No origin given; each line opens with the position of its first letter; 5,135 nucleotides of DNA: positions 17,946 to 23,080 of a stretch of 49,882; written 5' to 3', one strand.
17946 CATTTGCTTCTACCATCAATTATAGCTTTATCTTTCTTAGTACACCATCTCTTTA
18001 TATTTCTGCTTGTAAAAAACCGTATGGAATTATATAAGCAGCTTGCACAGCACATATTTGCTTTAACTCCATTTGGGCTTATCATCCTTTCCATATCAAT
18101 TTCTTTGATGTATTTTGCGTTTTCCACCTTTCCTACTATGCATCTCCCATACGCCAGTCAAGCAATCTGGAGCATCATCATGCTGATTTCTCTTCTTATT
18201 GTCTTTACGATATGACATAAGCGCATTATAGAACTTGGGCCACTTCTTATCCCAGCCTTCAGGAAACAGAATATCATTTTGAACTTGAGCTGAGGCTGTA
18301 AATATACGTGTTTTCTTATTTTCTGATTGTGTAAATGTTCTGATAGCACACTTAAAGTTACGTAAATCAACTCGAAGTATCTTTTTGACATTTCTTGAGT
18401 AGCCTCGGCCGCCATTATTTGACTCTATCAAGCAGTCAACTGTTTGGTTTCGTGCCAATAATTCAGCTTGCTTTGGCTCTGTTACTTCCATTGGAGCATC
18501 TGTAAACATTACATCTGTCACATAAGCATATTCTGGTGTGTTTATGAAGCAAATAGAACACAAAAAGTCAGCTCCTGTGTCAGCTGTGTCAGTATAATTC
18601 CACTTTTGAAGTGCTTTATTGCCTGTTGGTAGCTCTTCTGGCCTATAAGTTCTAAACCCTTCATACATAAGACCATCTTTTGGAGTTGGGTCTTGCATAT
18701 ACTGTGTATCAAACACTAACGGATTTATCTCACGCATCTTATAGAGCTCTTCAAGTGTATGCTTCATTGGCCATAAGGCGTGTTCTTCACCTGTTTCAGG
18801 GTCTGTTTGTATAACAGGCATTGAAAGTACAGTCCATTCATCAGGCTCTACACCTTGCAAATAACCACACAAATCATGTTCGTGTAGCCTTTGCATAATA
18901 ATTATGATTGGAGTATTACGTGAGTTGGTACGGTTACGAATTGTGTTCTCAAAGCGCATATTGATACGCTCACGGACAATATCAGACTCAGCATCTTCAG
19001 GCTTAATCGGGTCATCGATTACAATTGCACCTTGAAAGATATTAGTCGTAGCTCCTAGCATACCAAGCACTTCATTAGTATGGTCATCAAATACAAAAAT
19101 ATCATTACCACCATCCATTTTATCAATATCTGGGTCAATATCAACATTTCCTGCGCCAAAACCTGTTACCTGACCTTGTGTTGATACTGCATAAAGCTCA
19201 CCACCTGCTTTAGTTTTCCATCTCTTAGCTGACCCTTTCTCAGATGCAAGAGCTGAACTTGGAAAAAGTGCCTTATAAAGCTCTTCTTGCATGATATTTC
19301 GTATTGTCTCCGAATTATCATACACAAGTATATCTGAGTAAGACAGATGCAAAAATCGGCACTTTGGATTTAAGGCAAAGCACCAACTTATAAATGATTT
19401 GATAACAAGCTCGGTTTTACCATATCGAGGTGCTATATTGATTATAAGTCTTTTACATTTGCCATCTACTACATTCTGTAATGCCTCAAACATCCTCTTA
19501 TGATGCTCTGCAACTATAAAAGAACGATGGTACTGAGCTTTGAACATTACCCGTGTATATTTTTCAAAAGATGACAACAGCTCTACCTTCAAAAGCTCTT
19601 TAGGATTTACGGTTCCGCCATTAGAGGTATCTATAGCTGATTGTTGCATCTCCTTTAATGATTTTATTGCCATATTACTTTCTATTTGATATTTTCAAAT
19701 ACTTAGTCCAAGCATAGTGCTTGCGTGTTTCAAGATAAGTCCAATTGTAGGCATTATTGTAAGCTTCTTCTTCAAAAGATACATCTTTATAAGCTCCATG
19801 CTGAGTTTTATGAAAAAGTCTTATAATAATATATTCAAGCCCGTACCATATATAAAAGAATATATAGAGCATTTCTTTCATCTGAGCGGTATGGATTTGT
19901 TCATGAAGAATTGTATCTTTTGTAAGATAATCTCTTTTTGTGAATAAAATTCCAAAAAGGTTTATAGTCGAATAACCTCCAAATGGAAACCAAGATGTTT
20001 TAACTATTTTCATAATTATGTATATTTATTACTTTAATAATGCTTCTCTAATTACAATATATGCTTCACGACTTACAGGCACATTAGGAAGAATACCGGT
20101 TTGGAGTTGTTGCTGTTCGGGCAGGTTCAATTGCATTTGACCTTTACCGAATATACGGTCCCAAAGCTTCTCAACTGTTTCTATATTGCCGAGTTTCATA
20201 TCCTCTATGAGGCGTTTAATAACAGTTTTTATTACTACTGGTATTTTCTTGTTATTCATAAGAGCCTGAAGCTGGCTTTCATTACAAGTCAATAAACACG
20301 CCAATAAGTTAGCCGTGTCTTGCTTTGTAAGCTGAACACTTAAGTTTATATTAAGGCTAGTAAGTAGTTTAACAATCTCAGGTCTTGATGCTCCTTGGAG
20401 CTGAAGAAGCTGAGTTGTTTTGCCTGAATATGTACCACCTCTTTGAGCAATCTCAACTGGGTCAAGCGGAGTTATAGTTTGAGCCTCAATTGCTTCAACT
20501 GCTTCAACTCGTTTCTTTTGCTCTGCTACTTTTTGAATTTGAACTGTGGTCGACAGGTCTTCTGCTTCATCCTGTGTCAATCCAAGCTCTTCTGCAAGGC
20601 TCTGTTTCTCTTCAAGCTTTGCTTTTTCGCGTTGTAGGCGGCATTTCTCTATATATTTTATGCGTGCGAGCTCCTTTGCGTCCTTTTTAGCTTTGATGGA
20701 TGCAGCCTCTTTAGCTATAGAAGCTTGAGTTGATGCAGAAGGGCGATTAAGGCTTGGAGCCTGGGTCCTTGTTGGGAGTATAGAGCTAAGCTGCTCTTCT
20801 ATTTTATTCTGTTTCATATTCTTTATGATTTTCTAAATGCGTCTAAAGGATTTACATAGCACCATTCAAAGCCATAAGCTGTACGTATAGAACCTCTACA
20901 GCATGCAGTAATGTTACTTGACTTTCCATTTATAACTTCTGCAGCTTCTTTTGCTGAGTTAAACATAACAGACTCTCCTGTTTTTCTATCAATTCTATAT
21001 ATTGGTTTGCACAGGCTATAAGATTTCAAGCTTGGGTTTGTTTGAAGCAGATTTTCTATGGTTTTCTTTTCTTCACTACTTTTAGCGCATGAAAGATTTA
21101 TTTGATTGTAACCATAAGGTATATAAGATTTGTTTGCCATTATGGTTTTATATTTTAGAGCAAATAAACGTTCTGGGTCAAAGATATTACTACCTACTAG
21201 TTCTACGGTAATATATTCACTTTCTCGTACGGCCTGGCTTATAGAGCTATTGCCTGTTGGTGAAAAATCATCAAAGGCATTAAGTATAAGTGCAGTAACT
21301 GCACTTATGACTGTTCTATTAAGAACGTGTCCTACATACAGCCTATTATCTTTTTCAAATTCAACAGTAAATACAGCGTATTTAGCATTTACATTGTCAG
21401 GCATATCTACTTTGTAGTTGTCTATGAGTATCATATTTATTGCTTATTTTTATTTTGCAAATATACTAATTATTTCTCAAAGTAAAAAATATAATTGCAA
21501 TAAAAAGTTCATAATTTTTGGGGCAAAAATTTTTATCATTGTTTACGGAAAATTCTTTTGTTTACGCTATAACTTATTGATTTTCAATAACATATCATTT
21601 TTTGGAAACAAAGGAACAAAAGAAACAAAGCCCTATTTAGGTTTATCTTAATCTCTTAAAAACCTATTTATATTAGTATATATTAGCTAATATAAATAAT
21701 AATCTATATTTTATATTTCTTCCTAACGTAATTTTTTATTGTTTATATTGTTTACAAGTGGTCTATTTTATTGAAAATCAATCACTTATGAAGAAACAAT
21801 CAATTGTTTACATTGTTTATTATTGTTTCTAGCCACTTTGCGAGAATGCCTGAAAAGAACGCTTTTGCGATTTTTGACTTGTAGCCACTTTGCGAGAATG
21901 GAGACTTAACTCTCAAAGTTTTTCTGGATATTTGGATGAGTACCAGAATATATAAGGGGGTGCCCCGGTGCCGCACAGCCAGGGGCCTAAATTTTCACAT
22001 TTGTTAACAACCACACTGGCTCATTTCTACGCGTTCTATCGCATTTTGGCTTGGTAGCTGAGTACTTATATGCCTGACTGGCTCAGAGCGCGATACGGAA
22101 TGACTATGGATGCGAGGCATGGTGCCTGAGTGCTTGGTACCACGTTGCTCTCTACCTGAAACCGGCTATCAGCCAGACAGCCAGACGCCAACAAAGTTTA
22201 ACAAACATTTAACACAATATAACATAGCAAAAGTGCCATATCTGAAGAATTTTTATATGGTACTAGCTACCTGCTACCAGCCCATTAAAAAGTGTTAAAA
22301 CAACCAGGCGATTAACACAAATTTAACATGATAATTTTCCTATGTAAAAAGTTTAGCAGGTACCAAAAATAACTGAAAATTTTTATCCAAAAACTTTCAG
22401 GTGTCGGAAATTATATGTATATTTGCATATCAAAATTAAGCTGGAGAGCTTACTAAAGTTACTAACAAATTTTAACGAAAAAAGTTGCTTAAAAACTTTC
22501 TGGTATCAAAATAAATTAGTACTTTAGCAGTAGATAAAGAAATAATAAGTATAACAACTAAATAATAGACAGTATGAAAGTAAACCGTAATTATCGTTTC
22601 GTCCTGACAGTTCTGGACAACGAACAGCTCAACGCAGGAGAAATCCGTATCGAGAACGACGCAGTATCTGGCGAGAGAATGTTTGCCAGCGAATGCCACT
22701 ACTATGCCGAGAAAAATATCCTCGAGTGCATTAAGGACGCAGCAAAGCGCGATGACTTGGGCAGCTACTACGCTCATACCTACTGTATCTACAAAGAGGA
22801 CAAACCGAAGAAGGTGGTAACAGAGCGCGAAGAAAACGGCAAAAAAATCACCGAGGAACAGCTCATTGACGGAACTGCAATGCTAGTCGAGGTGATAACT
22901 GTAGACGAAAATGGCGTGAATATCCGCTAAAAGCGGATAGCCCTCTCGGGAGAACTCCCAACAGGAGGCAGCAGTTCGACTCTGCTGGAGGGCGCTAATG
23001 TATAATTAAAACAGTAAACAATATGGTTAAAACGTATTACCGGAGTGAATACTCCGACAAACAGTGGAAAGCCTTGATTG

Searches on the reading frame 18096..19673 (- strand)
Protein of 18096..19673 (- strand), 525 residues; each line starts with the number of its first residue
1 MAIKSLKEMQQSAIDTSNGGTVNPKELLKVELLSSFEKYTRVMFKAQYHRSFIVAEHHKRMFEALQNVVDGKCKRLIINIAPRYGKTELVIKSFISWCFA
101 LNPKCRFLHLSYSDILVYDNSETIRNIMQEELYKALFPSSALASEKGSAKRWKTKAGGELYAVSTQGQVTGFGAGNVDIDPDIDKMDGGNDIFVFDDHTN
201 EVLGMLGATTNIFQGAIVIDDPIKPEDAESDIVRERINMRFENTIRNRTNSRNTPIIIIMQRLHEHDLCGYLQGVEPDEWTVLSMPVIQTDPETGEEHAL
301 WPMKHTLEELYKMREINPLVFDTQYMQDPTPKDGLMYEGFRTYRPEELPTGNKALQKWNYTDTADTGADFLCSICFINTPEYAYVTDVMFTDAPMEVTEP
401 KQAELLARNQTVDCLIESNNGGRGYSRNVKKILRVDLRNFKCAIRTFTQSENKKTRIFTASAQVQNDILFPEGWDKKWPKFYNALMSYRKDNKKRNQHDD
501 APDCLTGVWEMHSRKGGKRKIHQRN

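Call 7: search_protein_families(library=pfam, proteins=[window:18096-19673:-], max_evalue=0.01)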
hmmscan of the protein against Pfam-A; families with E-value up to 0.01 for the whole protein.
window:18096-19673:- (525 aa): 1 family
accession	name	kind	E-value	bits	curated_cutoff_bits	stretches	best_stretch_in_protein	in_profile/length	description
PF22530.2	Terminase-T7_RNaseH-like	-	0.0016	19.1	27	1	362-459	2-97/108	Terminase Bacteriophage T7, Ribonuclease H-like domain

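Call 8: search_protein_families(library=phrogs, proteins=[window:18096-19673:-], max_evalue=0.001)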
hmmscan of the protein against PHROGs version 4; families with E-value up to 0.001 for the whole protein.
window:18096-19673:- (525 aa): 4 families
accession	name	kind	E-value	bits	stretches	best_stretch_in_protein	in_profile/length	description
phrog_38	-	head and packaging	1.2e-97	329.3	2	217-520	406-711/760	terminase large subunit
phrog_4758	-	head and packaging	7.1e-65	219.7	1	35-293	19-241/243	terminase large subunit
phrog_30251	-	head and packaging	1.1e-53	183.7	2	183-501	130-449/799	terminase large subunit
phrog_5573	-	head and packaging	2.7e-29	103.4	1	278-515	10-237/250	terminase large subunit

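Call 9: search_dna_similar(query=window:18096-19673:-, collection=phages, mode=protein, max_rows=25)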
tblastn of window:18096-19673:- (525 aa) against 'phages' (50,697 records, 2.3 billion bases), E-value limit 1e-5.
Records with a match: 1396; places in all: 1400; records where one place covers at least 80% of the query: 393.
Best place of each record, by identity: 60-80% 6; <60% 1390.
By first word of the organism name: Klebsiella 360; Escherichia 336; Vibrio 96; Acinetobacter 51; Bacteriophage 43; Helicobacter 39; Streptococcus 34; Shigella 32; Bacteroides 31; Lactococcus 29; and 72 more.
By host as written in the record: - 194; Klebsiella pneumoniae 159; Escherichia coli 93; Escherichia coli DSM 12242 43; Escherichia coli K-12 MG1655 35; Helicobacter pylori 30; Campylobacter jejuni 21; Acinetobacter baumannii 20; and 399 more.
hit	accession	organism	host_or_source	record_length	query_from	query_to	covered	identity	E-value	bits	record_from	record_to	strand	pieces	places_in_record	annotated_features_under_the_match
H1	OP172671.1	Bacteroides phage BF503P2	Bacteroides fragilis DA503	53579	1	525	100%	66.0%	0e+0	692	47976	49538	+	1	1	hypothetical protein (x2)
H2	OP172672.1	Bacteroides phage BF503P4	Bacteroides fragilis DA503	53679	1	525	100%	65.8%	0e+0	692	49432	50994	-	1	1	hypothetical protein (x2)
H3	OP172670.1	Bacteroides phage BF503P1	Bacteroides fragilis DA503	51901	1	525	100%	65.6%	0e+0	691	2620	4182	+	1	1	hypothetical protein (x2)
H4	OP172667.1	Bacteroides phage BF486P2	Bacteroides fragilis DA486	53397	1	525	100%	65.6%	0e+0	690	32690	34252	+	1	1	hypothetical protein (x2)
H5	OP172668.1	Bacteroides phage BF486P3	Bacteroides fragilis DA486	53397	1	525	100%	65.6%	0e+0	690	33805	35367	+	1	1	hypothetical protein (x2)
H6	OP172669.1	Bacteroides phage BF494P1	Bacteroides fragilis DA494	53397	1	525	100%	65.6%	0e+0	690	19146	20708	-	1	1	hypothetical protein (x2)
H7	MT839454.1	Bacteriophage sp.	human fecal samples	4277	33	510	91%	54.8%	1e-151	474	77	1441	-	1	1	record has no annotation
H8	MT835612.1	Bacteriophage sp.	human fecal samples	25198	28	510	92%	53.0%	2e-143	461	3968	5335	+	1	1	record has no annotation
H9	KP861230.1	Acinetobacter phage YMC11/11/R3177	Acinetobacter sp.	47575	28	512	92%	30.7%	4e-45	176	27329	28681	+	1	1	hypothetical protein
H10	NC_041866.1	Acinetobacter phage YMC11/11/R3177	Acinetobacter sp.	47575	28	512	92%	30.7%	4e-45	176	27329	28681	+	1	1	terminase large subunit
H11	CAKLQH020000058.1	Acinetobacter phage MD-2021a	not known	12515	28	512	92%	30.7%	4e-45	176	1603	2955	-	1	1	Transposase and inactivated derivatives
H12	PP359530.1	Acinetobacter phage vB_AbaSI_1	Acinetobacter baumannii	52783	28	512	92%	30.7%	4e-45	176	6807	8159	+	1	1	terminase large subunit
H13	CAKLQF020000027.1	Acinetobacter phage MD-2021a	not known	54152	28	512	92%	30.7%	4e-45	176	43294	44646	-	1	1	Transposase and inactivated derivatives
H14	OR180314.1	Acinetobacter phage A3926.3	Acinetobacter baumannii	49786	28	512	92%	30.1%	4e-46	179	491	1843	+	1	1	hypothetical protein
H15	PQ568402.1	Acinetobacter phage PhabP_R1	Acinetobacter baumannii ATCC 17978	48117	28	512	92%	30.1%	4e-46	179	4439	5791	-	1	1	terminase large subunit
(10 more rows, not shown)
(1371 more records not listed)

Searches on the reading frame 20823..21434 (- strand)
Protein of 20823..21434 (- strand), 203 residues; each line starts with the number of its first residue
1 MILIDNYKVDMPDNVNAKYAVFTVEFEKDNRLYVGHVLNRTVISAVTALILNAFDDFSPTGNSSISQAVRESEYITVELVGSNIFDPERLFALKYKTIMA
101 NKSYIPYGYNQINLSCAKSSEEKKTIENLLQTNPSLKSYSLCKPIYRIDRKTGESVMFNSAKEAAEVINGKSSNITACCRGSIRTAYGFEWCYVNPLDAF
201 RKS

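Call 38: search_protein_families(library=pfam, proteins=[window:20823-21434:-], max_evalue=0.01)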
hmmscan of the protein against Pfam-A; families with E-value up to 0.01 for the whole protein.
window:20823-21434:- (203 aa): 1 family
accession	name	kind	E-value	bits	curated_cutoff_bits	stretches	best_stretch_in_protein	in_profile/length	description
PF22083.2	I-HmuI_NUMOD-like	-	5.6e-07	29.5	27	1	148-189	3-43/46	DNA endonuclease I-HmuI-like, NUMOD-like domain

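Call 61: search_protein_families(library=phrogs, proteins=[window:20823-21434:-], max_evalue=0.01)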
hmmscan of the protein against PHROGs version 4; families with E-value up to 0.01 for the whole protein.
window:20823-21434:- (203 aa): 7 families
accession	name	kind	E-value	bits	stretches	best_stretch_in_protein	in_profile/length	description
phrog_20162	-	DNA, RNA and nucleotide metabolism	7.4e-07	30.5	1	138-195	28-83/88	HNH endonuclease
phrog_4538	-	unknown function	8.1e-05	22.7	1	117-194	376-447/447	-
phrog_7140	-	DNA, RNA and nucleotide metabolism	0.00012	21.9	1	124-195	272-337/423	intron encoded nuclease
phrog_3855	-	DNA, RNA and nucleotide metabolism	0.0014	20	1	151-199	14-62/115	HTH DNA binding protein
phrog_1310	-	unknown function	0.0024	19.3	1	131-194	56-119/125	-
phrog_36709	-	unknown function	0.0034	18.4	1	88-137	3-52/65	-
phrog_314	-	DNA, RNA and nucleotide metabolism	0.0062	16.5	1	116-195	327-389/574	homing endonuclease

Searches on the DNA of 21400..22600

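Call 70: search_rna_families(source=window, start=21400, end=22600, threshold=evalue, max_evalue=1)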
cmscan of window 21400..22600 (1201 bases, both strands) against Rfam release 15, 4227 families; matches with E-value up to 1: 2.
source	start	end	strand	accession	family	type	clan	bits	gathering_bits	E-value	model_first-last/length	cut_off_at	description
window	22056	22200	-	RF00660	mir-214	Gene; miRNA;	-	19.5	66.7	0.12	1-101/101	no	mir-214 microRNA precursor family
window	22054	22198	+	RF00660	mir-214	Gene; miRNA;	-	17.2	66.7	0.6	1-101/101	no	mir-214 microRNA precursor family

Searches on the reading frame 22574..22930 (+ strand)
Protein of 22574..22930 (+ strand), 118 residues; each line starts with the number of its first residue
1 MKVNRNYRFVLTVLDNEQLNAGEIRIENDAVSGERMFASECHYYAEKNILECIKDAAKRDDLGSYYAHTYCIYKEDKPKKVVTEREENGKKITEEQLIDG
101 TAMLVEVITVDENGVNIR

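Call 34: search_protein_families(library=pfam, proteins=[window:22574-22930:+], max_evalue=0.01)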
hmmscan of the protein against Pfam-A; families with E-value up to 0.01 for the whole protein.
window:22574-22930:+ (118 aa): 0 families

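Call 61: search_protein_families(library=phrogs, proteins=[window:22574-22930:+], max_evalue=0.01)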
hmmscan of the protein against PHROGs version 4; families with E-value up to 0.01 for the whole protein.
window:22574-22930:+ (118 aa): 0 families

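Call 72: search_solved_structures(query=window:22574-22930:+, max_evalue=1)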
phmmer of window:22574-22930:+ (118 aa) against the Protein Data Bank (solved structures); distinct sequences matched with E-value up to 1: 2.
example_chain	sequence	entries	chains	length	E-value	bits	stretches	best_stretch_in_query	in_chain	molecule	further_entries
6zu5_SR0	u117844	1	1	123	0.0058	20.1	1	39-112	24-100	eS17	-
2k7i_A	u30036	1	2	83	0.85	13.1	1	18-63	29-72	UPF0339 protein Atu0232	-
